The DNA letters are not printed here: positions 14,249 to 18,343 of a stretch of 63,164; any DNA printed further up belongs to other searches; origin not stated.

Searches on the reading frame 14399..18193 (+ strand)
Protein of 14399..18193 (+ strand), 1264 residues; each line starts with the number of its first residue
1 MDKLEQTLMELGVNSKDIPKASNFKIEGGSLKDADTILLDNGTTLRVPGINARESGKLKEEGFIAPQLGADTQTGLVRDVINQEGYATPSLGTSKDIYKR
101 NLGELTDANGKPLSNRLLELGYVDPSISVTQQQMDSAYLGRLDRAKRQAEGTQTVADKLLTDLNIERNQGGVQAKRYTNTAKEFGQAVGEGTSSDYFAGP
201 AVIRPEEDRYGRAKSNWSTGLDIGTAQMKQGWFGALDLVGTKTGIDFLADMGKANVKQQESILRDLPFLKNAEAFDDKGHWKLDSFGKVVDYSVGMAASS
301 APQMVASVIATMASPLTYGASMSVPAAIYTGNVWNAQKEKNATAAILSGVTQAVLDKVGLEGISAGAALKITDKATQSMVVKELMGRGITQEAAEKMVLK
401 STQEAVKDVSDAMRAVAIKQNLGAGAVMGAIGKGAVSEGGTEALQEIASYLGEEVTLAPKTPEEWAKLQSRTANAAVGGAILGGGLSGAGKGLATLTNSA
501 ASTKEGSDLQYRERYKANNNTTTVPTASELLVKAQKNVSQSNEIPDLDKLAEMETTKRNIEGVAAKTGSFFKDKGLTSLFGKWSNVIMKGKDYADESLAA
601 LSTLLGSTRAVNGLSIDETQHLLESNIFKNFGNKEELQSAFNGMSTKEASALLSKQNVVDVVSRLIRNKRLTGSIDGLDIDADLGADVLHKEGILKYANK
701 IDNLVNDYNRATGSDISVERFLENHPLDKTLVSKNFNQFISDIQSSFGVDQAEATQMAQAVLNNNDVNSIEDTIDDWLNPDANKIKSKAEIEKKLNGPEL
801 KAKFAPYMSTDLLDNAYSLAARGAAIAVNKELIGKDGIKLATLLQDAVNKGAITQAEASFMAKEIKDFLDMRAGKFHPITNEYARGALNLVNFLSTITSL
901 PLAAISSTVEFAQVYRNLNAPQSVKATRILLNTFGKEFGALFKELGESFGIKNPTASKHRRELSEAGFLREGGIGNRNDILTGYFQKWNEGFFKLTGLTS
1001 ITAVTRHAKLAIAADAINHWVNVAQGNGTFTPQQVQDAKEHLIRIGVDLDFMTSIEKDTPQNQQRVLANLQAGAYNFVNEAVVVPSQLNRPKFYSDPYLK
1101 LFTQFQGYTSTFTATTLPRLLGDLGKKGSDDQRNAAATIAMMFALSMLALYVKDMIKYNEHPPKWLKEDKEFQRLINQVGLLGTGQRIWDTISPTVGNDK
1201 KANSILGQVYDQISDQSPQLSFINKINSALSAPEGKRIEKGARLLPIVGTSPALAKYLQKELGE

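Call 5: search_protein_families(library=pfam, proteins=[window:14399-18193:+], max_evalue=1)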
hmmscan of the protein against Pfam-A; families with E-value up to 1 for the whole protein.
window:14399-18193:+ (1264 aa): 3 families
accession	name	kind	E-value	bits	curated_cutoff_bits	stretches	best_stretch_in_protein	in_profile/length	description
PF13062.12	DUF3924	-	0.16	12.4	21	1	698-741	13-50/62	Protein of unknown function (DUF3924)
PF01399.33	PCI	-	0.18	12.5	22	0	653-676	51-74/84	PCI domain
PF12840.13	HTH_20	-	0.2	12.1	27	1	942-970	21-49/51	Helix-turn-helix domain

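Call 6: search_protein_families(library=phrogs, proteins=[window:14399-18193:+], max_evalue=0.01)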
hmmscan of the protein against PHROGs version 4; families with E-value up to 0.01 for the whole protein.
window:14399-18193:+ (1264 aa): 1 family
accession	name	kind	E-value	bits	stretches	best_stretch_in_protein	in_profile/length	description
phrog_6958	-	head and packaging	1.5e-23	83.5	2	831-1211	612-1001/1052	virion structural protein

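Call 10: search_dna_similar(query=window:14399-18193:+, collection=phages, mode=protein, max_rows=25)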
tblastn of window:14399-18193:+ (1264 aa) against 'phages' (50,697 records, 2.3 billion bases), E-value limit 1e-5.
Records with a match: 12; places in all: 12; records where one place covers at least 80% of the query: 0.
Best place of each record, by identity: <60% 12.
By first word of the organism name: Vibrio 12.
By host as written in the record: Vibrio parahaemolyticus 3; Vibrio alginolyticus 2; Vibrio parahaemolyticus ATCC 17802 1; Vibrio alginolyticus IME271 1; Vibrio parahaemolyticus CCTCC AB 2014205 1; Vibrio parahaemolyticus 23201444 1; Vibrio parahaemolyticus vp19S9E2 1; Vibrio parahaemolyticus VP 17802 1; and 1 more.
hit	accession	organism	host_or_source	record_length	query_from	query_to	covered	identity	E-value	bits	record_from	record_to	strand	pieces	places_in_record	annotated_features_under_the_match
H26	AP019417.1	Vibrio phage KIT05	Vibrio parahaemolyticus ATCC 17802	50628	812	1161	28%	23.5%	5e-7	61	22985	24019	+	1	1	phage particle protein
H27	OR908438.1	Vibrio phage vB_ValC_WD615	Vibrio alginolyticus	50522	812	1143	26%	24.3%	5e-7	61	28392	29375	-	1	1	particle protein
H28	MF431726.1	Vibrio phage vB_ValP_IME271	Vibrio alginolyticus IME271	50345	812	1143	26%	24.1%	2e-7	62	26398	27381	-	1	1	hypothetical protein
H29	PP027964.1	Vibrio phage VpP_43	Vibrio parahaemolyticus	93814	831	1143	25%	23.7%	1e-6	59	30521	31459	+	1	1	record has no annotation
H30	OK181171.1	Vibrio phage 536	Vibrio parahaemolyticus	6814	831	1143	25%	23.4%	3e-7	61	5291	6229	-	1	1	none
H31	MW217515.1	Vibrio phage VpJYP1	Vibrio parahaemolyticus CCTCC AB 2014205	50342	831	1143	25%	23.4%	3e-6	58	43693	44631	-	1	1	particle protein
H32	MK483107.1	Vibrio phage vB_VpP_BA6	Vibrio parahaemolyticus 23201444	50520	831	1143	25%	23.4%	4e-6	57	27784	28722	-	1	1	particle protein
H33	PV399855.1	Vibrio phage Ph19S9E2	Vibrio parahaemolyticus vp19S9E2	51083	831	1143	25%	23.4%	5e-6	57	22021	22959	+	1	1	record has no annotation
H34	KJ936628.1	Vibrio phage VPp1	Vibrio parahaemolyticus VP 17802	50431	831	1143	25%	23.1%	3e-7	61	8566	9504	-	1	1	particle protein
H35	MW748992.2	Vibrio phage vB_ValP_IME234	Vibrio alginolyticus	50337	831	1143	25%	23.1%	9e-7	60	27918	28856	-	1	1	particle protein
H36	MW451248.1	Vibrio phage VP506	Vibrio parahaemolyticus VP506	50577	831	1143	25%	22.8%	3e-6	58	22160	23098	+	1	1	record has no annotation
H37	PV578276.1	Vibrio phage phivp506_24CJH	Vibrio parahaemolyticus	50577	831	1143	25%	22.8%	3e-6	58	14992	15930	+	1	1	particle protein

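Call 91: search_solved_structures(query=window:14399-18190:+, max_evalue=1)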
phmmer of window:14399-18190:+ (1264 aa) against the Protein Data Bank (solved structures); distinct sequences matched with E-value up to 1: 1.
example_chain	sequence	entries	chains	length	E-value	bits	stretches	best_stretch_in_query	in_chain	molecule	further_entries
6j0e_A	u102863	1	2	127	0.6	10.9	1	896-970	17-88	Arsenic responsive repressor ArsR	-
